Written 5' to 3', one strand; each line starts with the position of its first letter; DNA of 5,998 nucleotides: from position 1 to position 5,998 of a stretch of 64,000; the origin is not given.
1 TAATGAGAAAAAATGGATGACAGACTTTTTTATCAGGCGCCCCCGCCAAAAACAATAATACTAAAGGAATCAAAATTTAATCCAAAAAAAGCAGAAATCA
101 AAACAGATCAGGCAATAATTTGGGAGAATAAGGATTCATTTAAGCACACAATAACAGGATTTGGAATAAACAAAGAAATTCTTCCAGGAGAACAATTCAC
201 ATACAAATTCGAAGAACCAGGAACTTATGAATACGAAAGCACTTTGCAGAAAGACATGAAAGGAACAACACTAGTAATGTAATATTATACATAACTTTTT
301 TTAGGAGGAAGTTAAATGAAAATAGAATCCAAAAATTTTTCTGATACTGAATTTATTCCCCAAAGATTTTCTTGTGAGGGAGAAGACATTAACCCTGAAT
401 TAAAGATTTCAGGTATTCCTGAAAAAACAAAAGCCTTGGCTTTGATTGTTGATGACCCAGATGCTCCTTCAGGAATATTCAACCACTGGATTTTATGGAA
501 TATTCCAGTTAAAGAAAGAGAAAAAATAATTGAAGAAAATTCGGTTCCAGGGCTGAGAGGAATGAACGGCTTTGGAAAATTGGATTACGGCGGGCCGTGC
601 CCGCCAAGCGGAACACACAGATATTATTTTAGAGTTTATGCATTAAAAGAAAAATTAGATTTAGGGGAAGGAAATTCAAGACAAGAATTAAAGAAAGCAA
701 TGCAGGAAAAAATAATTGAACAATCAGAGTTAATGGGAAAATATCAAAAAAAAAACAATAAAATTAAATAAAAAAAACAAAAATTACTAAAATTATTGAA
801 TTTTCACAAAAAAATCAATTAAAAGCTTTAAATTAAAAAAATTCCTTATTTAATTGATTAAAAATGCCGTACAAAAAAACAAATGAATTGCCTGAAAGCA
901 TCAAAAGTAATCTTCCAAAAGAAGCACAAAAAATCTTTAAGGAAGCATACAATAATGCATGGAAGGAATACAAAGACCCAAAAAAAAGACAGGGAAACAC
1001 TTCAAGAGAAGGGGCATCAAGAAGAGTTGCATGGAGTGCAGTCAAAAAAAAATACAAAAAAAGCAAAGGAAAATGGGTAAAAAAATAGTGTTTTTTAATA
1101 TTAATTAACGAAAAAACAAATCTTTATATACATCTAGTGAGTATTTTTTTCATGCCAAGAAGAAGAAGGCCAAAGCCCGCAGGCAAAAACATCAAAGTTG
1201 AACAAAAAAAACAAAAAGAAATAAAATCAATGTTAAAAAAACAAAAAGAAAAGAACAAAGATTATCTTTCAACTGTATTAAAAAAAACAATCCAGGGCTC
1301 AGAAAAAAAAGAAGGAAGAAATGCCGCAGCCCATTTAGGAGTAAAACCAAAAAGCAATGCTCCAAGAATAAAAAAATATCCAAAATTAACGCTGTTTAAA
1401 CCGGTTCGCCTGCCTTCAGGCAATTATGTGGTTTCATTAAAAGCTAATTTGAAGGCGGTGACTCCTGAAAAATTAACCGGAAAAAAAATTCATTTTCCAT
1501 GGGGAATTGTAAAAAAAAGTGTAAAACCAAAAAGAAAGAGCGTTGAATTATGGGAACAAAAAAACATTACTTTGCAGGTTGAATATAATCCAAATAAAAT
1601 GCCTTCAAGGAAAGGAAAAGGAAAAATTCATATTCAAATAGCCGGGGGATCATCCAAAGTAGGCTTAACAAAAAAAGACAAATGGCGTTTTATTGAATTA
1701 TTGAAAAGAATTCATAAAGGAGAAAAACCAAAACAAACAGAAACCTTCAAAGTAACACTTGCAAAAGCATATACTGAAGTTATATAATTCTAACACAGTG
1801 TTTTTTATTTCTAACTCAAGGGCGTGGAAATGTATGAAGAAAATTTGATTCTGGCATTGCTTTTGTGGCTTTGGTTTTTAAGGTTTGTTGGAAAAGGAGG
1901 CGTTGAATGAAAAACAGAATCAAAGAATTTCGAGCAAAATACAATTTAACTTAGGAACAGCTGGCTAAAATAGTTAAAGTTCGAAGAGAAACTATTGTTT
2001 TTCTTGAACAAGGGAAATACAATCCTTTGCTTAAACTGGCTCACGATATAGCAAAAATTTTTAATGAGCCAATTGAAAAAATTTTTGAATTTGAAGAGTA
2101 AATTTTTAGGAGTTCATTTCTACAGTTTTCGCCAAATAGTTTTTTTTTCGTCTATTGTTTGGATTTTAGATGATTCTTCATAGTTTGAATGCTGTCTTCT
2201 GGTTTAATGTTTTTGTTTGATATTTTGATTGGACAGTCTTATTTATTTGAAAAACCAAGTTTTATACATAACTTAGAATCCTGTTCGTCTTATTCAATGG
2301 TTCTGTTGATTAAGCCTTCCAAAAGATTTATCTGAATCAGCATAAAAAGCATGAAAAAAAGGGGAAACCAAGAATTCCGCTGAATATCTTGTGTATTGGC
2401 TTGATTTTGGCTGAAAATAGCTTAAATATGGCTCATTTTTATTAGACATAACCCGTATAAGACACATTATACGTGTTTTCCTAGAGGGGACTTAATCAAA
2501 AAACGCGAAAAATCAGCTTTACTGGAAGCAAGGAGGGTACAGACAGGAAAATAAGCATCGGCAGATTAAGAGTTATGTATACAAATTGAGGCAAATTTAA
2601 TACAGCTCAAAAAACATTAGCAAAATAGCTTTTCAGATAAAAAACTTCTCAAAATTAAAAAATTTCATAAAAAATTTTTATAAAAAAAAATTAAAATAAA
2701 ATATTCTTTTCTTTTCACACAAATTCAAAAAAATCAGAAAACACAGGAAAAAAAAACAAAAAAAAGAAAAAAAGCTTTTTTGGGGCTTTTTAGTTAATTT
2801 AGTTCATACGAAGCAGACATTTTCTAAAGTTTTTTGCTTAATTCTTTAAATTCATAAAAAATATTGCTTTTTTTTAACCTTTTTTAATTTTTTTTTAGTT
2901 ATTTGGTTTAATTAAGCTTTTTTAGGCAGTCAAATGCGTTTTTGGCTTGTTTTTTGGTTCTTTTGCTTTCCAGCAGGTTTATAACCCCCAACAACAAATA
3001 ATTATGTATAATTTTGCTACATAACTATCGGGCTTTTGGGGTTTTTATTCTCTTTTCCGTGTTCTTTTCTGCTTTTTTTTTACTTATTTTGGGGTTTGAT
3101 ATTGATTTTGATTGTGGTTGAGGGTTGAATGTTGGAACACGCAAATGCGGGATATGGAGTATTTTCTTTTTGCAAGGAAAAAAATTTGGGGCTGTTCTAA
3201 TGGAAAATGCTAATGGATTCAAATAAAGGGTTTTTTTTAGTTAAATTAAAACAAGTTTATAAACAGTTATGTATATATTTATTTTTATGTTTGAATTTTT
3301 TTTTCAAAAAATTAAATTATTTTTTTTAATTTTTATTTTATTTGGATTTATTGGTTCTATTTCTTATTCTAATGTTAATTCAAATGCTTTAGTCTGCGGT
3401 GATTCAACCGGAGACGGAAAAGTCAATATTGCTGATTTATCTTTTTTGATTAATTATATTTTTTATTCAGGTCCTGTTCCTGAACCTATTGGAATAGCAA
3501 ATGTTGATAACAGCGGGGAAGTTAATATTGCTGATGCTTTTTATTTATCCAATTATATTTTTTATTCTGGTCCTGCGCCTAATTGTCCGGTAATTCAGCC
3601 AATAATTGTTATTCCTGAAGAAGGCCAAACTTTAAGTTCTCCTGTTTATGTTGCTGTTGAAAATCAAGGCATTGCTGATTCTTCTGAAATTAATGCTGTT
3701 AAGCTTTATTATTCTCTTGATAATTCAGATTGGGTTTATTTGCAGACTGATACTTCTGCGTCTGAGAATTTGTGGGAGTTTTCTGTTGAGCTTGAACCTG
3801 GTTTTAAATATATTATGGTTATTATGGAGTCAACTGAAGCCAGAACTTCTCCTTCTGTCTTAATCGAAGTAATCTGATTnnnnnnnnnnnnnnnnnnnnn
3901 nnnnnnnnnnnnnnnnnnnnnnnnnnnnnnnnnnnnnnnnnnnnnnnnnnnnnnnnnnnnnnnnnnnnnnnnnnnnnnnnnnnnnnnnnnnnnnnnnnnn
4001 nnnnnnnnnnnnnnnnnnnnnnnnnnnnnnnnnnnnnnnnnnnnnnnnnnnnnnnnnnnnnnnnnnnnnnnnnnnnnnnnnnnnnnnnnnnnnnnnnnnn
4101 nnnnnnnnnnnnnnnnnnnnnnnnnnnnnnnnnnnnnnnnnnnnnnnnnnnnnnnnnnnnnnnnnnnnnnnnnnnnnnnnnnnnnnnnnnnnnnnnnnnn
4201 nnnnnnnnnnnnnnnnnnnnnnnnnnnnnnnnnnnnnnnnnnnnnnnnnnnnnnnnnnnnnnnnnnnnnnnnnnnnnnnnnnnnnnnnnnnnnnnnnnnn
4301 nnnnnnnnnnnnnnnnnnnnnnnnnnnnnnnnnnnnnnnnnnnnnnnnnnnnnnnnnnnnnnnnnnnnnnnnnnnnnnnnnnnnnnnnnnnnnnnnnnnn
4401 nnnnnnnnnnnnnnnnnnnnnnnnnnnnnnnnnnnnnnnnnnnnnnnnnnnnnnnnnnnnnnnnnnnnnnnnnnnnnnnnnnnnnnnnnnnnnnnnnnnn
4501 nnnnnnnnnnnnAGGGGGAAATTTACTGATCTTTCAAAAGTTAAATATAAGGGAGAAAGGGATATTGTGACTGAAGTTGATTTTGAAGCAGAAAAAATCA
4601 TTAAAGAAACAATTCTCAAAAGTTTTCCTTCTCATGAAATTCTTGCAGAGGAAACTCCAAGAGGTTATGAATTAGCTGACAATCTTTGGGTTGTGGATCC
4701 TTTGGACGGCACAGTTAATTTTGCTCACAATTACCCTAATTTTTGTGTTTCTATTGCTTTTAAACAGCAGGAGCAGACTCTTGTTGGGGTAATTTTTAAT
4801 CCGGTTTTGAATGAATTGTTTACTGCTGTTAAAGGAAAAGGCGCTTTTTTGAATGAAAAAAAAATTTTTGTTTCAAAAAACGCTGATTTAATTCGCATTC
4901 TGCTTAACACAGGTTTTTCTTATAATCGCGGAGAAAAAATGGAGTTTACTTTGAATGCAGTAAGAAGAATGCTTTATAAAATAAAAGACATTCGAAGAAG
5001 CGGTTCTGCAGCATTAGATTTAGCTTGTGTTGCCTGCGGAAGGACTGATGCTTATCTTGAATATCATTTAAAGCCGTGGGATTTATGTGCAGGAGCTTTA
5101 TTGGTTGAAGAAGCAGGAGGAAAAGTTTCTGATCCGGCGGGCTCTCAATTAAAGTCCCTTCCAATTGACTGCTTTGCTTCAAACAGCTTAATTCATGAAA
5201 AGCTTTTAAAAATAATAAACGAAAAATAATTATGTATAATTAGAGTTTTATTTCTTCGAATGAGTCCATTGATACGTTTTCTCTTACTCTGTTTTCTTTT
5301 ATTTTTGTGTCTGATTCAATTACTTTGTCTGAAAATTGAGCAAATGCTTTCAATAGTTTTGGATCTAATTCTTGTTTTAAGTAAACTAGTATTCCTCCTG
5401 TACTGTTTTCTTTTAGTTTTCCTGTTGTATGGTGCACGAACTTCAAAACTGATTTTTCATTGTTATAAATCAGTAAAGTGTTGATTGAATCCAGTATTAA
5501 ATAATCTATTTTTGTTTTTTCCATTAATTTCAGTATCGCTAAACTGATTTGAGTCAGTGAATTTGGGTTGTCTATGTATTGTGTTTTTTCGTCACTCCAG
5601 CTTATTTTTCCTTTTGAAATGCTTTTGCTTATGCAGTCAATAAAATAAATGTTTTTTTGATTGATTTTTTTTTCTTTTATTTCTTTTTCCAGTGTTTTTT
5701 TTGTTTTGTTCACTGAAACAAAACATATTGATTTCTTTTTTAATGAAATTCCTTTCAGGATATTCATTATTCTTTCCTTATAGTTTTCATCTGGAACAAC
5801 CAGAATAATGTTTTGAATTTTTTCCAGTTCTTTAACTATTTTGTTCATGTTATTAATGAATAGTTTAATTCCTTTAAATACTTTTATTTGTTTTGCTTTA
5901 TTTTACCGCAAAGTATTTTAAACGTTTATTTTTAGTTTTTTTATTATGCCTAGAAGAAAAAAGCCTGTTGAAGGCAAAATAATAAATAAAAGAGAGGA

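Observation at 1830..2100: XRE regulator gene with an in-frame amber codon at a conserved Gln position, preceded by an overlapping hydrophobic micro-ORF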

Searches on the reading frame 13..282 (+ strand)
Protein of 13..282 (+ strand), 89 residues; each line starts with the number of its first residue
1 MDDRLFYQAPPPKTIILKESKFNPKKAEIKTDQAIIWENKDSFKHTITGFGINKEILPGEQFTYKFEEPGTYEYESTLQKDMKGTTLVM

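Call 75: search_protein_families(library=pfam, proteins=[window:13-282:+], max_evalue=0.001)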
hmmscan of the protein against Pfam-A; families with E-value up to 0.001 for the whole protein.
window:13-282:+ (89 aa): 1 family
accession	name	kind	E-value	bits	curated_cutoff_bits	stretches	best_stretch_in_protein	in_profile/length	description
PF13473.12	Cupredoxin_1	-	1.6e-08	35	27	1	13-88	23-104/104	Cupredoxin-like domain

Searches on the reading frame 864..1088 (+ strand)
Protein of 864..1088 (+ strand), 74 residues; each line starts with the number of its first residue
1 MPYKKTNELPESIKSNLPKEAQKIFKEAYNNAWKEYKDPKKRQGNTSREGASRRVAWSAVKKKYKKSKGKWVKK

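Call 7: search_protein_families(library=pfam, proteins=[window:864-1085:+], max_evalue=0.01)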
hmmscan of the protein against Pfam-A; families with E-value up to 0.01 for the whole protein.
seq(74 aa): 1 family
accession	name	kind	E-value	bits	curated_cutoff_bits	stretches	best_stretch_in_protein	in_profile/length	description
PF06150.17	ChaB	-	2.5e-22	79.7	27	1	9-74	1-60/60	ChaB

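Call 14: find_encoding_contigs(protein=window:864-1088:+, flank=4000, max_places=10)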
Protein window:864-1088:+ (74 aa): 1 contig read that carries it; 1 place shown.
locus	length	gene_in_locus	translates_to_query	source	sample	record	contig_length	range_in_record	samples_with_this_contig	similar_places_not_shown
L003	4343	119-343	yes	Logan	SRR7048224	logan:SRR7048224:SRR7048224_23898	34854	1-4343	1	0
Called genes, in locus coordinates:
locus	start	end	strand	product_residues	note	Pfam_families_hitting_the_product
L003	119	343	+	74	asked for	PF06150:ChaB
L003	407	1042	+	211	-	-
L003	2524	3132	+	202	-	PF00404:Dockerin_1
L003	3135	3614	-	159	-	-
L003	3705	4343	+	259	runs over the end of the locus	PF00459:Inositol_P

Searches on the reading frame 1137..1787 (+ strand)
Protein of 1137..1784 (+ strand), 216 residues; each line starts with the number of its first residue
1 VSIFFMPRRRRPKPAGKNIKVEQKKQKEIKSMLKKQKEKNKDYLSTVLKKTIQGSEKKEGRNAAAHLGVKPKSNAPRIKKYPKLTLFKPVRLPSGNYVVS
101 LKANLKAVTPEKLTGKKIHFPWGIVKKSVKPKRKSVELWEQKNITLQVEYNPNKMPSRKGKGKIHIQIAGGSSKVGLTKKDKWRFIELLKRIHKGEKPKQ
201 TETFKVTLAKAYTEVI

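Call 7: search_protein_families(library=pfam, proteins=[window:1137-1784:+], max_evalue=0.01)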
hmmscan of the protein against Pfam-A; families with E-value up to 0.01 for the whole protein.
seq(216 aa): 0 families

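Call 63: find_encoding_contigs(protein=window:1152-1787:+, flank=2500, max_places=10)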
Protein window:1152-1787:+ (211 aa): 1 contig read that carries it; 1 place shown.
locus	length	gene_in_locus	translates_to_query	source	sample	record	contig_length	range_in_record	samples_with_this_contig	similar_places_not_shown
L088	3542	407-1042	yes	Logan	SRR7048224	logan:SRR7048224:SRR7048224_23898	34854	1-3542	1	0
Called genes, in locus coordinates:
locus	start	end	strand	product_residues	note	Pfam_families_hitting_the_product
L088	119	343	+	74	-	PF06150:ChaB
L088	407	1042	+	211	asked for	-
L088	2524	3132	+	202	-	PF00404:Dockerin_1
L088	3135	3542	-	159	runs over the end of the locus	-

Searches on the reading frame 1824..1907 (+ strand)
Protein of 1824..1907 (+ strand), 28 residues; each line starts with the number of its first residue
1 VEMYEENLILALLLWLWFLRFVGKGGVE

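Call 7: search_protein_families(library=pfam, proteins=[window:1824-1907:+], max_evalue=0.01)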
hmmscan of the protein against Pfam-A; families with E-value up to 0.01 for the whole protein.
seq(28 aa): 0 families

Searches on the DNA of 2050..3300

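Call 21: search_rna_families(source=window, start=2050, end=3300, threshold=evalue, max_evalue=10, show_alignments=2)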
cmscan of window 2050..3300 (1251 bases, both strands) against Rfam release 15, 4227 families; matches with E-value up to 10: 2.
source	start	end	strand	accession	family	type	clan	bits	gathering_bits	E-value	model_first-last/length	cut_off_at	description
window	2459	2615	-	RF01983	Pinc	Gene; lncRNA;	-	19.5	60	1.5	1-154/154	no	Pregnancy induced noncoding RNA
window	2915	2961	+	RF00645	MIR169_2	Gene; miRNA;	CL00098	13.3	50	7.1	1-118/118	no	MIR169_2 microRNA precursor family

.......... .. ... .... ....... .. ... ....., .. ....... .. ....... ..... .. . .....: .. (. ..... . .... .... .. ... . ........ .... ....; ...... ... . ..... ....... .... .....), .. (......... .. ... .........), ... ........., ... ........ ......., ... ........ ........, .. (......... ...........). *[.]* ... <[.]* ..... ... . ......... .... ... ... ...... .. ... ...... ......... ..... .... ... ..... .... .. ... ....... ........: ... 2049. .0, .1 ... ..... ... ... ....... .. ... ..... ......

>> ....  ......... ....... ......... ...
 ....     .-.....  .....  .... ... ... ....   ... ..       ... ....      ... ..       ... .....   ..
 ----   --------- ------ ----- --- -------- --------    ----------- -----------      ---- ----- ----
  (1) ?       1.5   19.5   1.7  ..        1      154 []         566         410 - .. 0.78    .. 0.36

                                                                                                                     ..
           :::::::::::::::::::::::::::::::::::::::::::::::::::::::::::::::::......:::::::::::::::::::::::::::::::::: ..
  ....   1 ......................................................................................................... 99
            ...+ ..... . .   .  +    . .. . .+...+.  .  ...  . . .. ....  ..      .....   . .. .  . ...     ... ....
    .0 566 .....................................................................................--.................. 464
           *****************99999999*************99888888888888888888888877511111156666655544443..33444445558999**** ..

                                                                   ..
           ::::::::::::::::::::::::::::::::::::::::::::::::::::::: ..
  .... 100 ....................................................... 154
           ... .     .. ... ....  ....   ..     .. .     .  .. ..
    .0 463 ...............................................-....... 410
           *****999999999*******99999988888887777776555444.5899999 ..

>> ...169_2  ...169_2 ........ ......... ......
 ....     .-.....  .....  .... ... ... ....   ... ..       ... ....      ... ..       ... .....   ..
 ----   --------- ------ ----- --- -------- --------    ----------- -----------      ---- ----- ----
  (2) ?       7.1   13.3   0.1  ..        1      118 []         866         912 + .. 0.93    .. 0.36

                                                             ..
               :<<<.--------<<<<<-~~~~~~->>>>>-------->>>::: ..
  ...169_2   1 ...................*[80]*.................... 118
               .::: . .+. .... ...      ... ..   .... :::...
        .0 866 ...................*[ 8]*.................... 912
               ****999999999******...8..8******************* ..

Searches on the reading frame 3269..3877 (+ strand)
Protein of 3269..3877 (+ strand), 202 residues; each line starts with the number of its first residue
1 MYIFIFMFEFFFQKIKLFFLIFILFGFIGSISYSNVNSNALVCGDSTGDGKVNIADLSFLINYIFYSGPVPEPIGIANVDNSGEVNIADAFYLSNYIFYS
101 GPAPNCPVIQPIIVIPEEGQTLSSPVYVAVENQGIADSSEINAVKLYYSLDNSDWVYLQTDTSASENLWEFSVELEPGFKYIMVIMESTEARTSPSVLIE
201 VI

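Call 7: search_protein_families(library=pfam, proteins=[window:3269-3874:+], max_evalue=0.01)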
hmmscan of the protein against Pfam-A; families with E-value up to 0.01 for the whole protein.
seq(202 aa): 1 family
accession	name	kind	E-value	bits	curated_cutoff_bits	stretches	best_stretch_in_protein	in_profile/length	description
PF00404.24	Dockerin_1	-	6.3e-08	33.1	22.9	1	44-97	2-56/57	Dockerin type I domain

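Call 64: find_encoding_contigs(protein=window:3269-3877:+, flank=2500, max_places=10)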
Protein window:3269-3877:+ (202 aa): no gene with exactly this product is on record in the collection.

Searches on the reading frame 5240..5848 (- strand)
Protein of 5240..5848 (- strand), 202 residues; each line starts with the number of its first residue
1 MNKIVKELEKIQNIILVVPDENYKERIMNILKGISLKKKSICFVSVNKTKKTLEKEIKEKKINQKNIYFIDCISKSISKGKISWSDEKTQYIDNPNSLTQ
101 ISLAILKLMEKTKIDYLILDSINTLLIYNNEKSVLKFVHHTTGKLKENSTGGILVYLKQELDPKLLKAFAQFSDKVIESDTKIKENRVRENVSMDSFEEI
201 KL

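Call 75: search_protein_families(library=pfam, proteins=[window:5240-5848:-], max_evalue=0.001)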
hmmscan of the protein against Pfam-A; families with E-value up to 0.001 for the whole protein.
window:5240-5848:- (202 aa): 4 families
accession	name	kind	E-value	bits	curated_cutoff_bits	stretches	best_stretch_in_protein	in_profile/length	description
PF23365.1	DUF7090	-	1.1e-07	32.2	27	1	38-181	42-184/192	Family of unknown function (DUF7090)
PF24336.1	DUF7504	-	1.9e-06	28.9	27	1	67-178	59-178/179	Family of unknown function (DUF7504)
PF05763.18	DUF835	-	0.00013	22.2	33.1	1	63-154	38-117/136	Protein of unknown function (DUF835)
PF06745.19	ATPase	-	0.00026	20.9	26.6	1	31-160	41-166/231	KaiC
